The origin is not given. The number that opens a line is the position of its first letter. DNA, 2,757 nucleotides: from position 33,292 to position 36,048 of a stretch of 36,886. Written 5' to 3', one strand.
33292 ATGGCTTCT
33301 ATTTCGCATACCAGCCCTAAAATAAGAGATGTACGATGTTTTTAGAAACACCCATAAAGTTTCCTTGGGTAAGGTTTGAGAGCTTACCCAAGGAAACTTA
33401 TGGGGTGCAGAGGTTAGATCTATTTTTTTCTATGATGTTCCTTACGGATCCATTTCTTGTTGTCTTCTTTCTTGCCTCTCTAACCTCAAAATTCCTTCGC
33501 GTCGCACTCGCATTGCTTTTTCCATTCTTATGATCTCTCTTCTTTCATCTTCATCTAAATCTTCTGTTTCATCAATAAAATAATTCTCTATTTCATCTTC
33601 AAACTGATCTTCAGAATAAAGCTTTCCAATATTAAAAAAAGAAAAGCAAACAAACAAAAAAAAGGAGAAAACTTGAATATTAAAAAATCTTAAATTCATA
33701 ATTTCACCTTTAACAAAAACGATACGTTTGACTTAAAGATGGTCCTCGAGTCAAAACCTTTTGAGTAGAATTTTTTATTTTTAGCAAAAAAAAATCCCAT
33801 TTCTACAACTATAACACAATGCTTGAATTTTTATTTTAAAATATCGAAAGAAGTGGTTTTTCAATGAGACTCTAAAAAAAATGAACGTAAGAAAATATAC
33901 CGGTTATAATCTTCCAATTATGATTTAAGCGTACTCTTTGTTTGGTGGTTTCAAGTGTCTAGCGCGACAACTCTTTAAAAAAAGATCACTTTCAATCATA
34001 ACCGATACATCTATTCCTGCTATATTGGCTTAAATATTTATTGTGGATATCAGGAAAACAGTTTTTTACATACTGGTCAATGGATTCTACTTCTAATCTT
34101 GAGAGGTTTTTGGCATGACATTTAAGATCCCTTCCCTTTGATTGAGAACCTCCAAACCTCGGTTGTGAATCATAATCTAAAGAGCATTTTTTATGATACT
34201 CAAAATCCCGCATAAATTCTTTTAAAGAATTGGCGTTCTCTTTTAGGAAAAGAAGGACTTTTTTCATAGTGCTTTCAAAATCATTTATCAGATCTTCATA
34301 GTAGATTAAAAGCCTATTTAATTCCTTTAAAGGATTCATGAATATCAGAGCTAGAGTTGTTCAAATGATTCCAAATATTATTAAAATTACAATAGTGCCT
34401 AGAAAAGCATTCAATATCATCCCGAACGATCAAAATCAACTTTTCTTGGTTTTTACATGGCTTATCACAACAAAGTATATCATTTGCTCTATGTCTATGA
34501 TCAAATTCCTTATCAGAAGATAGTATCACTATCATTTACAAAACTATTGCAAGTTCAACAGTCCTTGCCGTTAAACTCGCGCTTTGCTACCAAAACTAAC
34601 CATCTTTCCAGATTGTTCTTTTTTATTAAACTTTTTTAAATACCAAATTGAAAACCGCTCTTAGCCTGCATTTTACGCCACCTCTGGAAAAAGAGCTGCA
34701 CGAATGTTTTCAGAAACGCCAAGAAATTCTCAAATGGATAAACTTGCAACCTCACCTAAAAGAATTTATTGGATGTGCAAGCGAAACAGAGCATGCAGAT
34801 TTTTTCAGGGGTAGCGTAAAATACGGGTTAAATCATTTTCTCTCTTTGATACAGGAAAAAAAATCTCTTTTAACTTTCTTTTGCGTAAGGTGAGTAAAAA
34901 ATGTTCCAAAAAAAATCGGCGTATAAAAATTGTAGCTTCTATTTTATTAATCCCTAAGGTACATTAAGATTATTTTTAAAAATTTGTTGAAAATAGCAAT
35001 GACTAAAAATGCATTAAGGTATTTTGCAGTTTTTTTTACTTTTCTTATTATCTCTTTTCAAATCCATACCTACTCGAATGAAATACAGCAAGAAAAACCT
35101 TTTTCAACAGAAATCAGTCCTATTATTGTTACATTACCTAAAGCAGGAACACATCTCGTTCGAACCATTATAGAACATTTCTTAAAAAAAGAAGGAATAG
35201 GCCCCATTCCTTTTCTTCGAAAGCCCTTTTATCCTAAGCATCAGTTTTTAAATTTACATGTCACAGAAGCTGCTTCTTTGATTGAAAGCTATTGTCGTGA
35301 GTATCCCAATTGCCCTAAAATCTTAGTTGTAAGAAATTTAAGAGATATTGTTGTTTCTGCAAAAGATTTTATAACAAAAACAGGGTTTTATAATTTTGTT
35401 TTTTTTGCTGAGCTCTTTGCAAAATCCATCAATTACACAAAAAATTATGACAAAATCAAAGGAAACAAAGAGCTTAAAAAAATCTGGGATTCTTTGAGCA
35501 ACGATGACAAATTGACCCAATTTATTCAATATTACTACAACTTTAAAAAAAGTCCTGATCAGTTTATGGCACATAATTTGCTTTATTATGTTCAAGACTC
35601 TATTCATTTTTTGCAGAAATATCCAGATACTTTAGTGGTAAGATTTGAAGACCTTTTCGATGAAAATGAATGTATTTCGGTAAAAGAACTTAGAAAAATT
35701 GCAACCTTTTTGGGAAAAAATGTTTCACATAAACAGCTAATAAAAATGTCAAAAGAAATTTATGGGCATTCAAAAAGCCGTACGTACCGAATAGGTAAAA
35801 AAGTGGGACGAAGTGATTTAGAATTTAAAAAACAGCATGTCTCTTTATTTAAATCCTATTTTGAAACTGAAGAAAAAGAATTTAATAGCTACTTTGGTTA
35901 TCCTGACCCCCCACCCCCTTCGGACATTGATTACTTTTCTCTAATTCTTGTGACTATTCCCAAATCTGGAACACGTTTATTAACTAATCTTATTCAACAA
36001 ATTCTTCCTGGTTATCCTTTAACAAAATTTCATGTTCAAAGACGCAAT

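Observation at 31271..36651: Cluster of four sulfotransferase domains next to the Kdo/Lpt operon and a GT9 glycosyltransferase: candidate undescribed sulfation system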

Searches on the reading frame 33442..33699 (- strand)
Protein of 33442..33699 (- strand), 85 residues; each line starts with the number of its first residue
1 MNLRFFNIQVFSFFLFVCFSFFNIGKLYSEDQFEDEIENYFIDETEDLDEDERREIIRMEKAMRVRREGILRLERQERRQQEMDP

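Call 3: search_protein_families(library=pfam, proteins=[window:33442-33699:-], max_evalue=1)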
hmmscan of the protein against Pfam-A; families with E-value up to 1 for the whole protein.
window:33442-33699:- (85 aa): 0 families

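Call 4: search_protein_families(library=ncbifam, proteins=[window:33442-33699:-], max_evalue=1)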
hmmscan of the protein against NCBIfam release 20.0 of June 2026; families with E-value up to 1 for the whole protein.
window:33442-33699:- (85 aa): 0 families

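Call 53: find_related_loci(query=A3, collection=metagenome_contigs, flank=8000)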
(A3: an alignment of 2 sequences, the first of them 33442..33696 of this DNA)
Query A3 (84 aa) in metagenome_contigs; peptide patterns used: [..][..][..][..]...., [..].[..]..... (x = any residue, [..] = any of these).
600 stretches matched a pattern, but none encodes a relative of the query by tblastn (E <= 1e-3).
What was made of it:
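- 33442..33699 (-): Small secreted charged protein of 85 aa: hydrophobic N-terminus, acidic patch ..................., then a basic Arg/Glu-rich helix. No further homologs were found in the metagenome scan (call 53).
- Tried and rejected: A metagenome scan for relatives of the 85-aa protein found none (call 53).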

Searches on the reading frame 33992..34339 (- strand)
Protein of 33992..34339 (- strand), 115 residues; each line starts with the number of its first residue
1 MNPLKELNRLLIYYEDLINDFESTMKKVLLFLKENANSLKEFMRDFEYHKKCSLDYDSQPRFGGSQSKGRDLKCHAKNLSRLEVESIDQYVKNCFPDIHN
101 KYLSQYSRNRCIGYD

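Call 3: search_protein_families(library=pfam, proteins=[window:33992-34339:-], max_evalue=1)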
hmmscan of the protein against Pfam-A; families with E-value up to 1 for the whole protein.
window:33992-34339:- (115 aa): 2 families
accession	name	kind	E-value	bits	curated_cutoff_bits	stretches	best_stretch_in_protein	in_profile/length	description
PF00685.33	Sulfotransfer_1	-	0.0015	18.4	22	1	8-55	155-198/255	Sulfotransferase domain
PF13469.12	Sulfotransfer_3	-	0.092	13.4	27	1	10-33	188-211/216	Sulfotransferase family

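Call 4: search_protein_families(library=ncbifam, proteins=[window:33992-34339:-], max_evalue=1)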
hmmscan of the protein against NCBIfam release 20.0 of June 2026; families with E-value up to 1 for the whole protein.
window:33992-34339:- (115 aa): 0 families

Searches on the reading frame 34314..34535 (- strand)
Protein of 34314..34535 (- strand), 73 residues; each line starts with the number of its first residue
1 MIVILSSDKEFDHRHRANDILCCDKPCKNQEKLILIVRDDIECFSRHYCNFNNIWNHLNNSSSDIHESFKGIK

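Call 3: search_protein_families(library=pfam, proteins=[window:34314-34535:-], max_evalue=1)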
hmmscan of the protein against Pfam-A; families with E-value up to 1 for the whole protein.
window:34314-34535:- (73 aa): 1 family
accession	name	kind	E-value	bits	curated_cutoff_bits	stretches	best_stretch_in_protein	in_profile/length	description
PF16359.11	RcsD_ABL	-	0.16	12.6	27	1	13-52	40-83/103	RcsD-ABL domain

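Call 4: search_protein_families(library=ncbifam, proteins=[window:34314-34535:-], max_evalue=1)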
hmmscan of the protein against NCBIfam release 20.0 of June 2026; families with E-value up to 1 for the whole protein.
window:34314-34535:- (73 aa): 0 families

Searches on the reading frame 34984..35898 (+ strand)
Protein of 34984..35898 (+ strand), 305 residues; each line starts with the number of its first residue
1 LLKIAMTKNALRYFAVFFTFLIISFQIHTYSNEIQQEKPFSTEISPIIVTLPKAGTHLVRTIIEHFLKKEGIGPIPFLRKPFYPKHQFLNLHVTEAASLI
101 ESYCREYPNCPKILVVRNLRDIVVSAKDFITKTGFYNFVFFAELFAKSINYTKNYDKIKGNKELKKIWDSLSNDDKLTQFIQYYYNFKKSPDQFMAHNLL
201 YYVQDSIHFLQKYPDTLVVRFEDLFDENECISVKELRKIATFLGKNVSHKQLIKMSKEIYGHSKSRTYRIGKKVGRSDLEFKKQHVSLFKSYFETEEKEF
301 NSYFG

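Call 73: search_solved_structures(query=A2, max_evalue=0.01, show_alignments=1)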
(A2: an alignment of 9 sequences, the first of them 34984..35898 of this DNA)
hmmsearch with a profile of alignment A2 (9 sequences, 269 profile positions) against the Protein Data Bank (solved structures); distinct sequences matched with E-value up to 0.01: 51.
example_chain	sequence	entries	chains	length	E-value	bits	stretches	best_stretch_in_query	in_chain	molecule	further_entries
5x2b_D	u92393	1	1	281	1.1e-16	64.3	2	27-142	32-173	Sulfotransferase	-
5x2b_F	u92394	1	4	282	1.1e-16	64.3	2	27-142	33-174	Sulfotransferase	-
5x2b_C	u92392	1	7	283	1.1e-16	64.3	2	27-142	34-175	Sulfotransferase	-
7eov_A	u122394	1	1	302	1.4e-13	54.1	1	25-261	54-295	cytosolic sulfotransferase SULT2A8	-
7d1x_A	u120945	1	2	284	1.6e-13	54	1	25-261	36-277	Sulfotransferase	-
2qp3_A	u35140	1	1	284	1.3e-11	47.7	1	25-257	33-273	Bile salt sulfotransferase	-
4ifb_A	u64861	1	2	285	2.2e-11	47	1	25-257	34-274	Bile salt sulfotransferase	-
1ov4_A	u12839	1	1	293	2.2e-11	46.9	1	25-257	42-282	Alcohol sulfotransferase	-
3f3y_A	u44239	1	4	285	2.2e-11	46.9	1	25-257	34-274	Bile salt sulfotransferase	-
1efh_A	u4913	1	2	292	2.5e-11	46.8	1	25-121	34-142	HYDROXYSTEROID SULFOTRANSFERASE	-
1j99_A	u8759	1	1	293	2.7e-11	46.6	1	25-257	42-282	ALCOHOL SULFOTRANSFERASE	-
3ckl_A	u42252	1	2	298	3.3e-11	46.4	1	22-256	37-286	Sulfotransferase family cytosolic 1B member 1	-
2qp4_A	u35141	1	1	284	3.7e-11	46.2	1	25-257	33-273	Bile salt sulfotransferase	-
2z5f_A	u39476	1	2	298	3.9e-11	46.1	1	23-256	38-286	Sulfotransferase family cytosolic 1B member 1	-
1hy3_A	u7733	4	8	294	1.8e-10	43.9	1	26-259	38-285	ESTROGEN SULFOTRANSFERASE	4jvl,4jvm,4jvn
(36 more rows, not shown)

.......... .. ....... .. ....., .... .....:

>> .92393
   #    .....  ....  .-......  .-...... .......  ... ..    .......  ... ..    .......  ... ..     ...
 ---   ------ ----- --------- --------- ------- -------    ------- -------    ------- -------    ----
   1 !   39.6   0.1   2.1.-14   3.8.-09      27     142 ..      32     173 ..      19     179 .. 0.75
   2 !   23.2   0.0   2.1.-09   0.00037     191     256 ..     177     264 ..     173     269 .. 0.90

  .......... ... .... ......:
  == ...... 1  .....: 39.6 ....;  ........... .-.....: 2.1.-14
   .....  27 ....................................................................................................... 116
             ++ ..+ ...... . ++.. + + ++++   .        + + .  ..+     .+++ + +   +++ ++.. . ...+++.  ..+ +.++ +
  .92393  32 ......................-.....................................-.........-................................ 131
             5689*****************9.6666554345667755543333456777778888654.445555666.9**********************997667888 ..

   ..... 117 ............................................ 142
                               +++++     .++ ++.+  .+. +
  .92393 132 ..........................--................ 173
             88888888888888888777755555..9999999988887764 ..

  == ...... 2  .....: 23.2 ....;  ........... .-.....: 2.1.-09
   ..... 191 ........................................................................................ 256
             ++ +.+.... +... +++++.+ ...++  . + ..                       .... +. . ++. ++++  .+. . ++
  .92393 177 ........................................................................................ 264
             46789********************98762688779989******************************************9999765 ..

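Call 88: find_related_loci(query=A5, collection=metagenome_contigs, flank=8000)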
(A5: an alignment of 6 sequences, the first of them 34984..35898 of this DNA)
Query A5 (305 aa) in metagenome_contigs; peptide patterns used: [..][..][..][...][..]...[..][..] (x = any residue, [..] = any of these).
68 stretches matched a pattern; 1 encode a relative of the query (tblastn E <= 1e-3); 1 distinct loci.
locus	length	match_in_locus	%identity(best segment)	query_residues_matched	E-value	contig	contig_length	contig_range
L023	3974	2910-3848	32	34-305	2e-34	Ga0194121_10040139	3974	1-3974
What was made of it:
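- Tried and rejected: The narrower alignment gave one short contig, L023, which was not analysed (call 88).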
